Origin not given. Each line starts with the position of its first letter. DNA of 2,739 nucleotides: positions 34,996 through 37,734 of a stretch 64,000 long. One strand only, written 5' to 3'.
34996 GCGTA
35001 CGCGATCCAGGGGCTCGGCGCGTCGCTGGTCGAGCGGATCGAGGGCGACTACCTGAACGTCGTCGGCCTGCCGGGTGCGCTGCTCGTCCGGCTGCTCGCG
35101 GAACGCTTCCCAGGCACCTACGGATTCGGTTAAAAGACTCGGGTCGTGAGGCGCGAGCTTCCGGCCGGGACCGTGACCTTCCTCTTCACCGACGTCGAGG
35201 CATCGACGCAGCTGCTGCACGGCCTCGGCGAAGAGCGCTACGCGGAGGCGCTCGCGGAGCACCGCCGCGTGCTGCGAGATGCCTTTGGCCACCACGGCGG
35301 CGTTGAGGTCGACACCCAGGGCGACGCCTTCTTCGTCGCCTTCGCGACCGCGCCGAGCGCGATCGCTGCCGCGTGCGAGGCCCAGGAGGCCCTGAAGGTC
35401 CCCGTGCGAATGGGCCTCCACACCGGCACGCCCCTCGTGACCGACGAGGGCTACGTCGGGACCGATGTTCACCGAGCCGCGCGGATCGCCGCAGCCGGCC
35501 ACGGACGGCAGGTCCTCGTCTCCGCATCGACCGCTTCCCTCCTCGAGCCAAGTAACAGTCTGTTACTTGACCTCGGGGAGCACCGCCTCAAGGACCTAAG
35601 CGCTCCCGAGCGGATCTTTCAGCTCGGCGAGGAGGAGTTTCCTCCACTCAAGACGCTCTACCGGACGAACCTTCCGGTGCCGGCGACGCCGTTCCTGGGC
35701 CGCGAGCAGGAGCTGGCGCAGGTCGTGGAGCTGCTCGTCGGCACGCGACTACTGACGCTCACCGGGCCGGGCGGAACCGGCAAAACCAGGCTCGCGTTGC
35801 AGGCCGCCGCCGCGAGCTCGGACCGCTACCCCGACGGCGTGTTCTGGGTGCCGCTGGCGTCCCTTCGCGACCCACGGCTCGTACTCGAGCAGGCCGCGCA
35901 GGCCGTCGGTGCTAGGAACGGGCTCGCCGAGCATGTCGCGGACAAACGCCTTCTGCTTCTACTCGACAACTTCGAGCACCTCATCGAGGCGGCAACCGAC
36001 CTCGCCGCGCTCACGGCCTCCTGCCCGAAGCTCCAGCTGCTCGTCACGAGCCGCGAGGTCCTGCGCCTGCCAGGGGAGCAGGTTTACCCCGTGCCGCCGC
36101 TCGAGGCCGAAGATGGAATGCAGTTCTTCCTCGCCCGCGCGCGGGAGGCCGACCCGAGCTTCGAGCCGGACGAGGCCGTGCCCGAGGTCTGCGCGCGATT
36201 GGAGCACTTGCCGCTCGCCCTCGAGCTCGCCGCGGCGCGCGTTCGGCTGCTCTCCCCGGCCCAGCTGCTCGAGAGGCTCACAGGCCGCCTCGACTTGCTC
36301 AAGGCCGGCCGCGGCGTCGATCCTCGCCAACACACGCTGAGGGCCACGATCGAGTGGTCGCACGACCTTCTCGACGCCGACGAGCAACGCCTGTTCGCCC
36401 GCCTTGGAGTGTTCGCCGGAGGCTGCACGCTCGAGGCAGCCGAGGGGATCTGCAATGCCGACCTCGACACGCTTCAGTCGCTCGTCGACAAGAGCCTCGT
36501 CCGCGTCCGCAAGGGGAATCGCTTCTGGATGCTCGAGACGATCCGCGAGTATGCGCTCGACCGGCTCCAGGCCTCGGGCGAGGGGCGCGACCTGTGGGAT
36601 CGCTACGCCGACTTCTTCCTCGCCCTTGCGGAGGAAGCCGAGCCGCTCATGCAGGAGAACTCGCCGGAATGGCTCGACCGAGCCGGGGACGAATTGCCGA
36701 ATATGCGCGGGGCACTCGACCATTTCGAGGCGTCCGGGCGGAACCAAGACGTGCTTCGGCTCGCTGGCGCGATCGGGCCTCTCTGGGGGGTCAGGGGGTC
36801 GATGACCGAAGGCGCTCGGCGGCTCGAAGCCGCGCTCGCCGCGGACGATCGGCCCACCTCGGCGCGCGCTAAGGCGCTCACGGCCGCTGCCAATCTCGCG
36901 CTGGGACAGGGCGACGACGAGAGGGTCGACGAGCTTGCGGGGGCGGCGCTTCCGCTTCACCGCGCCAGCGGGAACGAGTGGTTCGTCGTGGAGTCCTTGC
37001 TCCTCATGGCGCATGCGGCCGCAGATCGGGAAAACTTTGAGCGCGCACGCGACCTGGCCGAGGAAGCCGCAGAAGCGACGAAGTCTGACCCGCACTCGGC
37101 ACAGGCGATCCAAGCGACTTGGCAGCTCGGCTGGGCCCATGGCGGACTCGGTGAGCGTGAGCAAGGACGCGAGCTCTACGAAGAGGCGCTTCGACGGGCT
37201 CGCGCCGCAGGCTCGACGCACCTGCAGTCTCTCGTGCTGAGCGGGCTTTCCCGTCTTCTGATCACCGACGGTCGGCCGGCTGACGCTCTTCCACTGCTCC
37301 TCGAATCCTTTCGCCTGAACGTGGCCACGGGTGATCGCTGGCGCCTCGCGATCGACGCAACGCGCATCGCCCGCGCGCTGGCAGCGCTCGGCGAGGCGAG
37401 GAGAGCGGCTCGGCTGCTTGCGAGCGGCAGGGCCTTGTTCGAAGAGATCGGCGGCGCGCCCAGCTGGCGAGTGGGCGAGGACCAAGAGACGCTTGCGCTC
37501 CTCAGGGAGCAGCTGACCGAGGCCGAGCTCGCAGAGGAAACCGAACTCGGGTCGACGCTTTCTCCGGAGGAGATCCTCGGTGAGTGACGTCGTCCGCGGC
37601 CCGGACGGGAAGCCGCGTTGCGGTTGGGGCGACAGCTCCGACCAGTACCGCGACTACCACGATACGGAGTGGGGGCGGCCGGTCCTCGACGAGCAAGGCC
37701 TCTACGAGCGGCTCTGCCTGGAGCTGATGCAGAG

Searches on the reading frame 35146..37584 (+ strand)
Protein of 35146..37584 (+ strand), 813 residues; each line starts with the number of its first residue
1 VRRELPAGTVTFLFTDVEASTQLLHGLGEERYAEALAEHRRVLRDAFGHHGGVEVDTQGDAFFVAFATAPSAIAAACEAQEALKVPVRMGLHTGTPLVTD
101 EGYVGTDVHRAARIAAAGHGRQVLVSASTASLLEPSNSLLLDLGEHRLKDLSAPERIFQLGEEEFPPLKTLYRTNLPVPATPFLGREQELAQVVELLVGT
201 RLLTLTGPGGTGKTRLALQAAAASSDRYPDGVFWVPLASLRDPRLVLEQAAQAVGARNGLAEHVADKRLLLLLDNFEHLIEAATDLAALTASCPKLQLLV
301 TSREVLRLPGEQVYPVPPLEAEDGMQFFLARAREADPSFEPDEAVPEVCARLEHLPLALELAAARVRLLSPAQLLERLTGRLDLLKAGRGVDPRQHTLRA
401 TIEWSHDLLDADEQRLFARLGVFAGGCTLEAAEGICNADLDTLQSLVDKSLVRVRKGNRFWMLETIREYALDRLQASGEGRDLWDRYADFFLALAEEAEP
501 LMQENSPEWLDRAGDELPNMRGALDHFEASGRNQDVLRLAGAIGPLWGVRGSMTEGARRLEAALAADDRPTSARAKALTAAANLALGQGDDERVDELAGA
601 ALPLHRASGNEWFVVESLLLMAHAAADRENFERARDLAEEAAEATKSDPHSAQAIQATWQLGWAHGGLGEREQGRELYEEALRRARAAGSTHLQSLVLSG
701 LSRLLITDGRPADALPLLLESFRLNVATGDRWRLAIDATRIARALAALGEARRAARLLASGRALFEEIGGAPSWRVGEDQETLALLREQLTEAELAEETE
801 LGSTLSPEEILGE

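Call 55: search_protein_families(library=pfam, proteins=[window:35146-37584:+], max_evalue=0.001)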
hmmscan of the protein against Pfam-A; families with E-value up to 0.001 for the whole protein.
window:35146-37584:+ (813 aa): 9 families
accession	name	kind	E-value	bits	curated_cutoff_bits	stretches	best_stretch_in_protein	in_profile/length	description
PF00211.25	Guanylate_cyc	-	2.8e-10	40.5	21.9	1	8-149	7-171/183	Adenylate and Guanylate cyclase catalytic domain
PF13424.12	TPR_12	-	1.1e-08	35.6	30.1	2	668-723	16-73/77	Tetratricopeptide repeat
PF17874.7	TPR_MalT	-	8.1e-08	32.4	45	1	620-716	6-101/336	MalT-like TPR region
PF25199.1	nSTAND_NTPase5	-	5.3e-05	23.5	34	1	199-304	40-134/145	Novel STAND NTPase 5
PF13401.12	AAA_22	-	0.00015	22.5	27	1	200-288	5-106/130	AAA domain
PF13191.12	AAA_16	-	0.00017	22.6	32.6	1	182-328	1-117/167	AAA ATPase domain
PF00931.28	NB-ARC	-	0.00019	21.2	23.5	1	187-303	2-136/248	NB-ARC domain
PF20703.3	nSTAND1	-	0.00024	21.3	27.1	1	181-287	14-135/379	Novel STAND NTPase 1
PF13481.12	AAA_25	-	0.00042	20.4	27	1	186-248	18-79/195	AAA domain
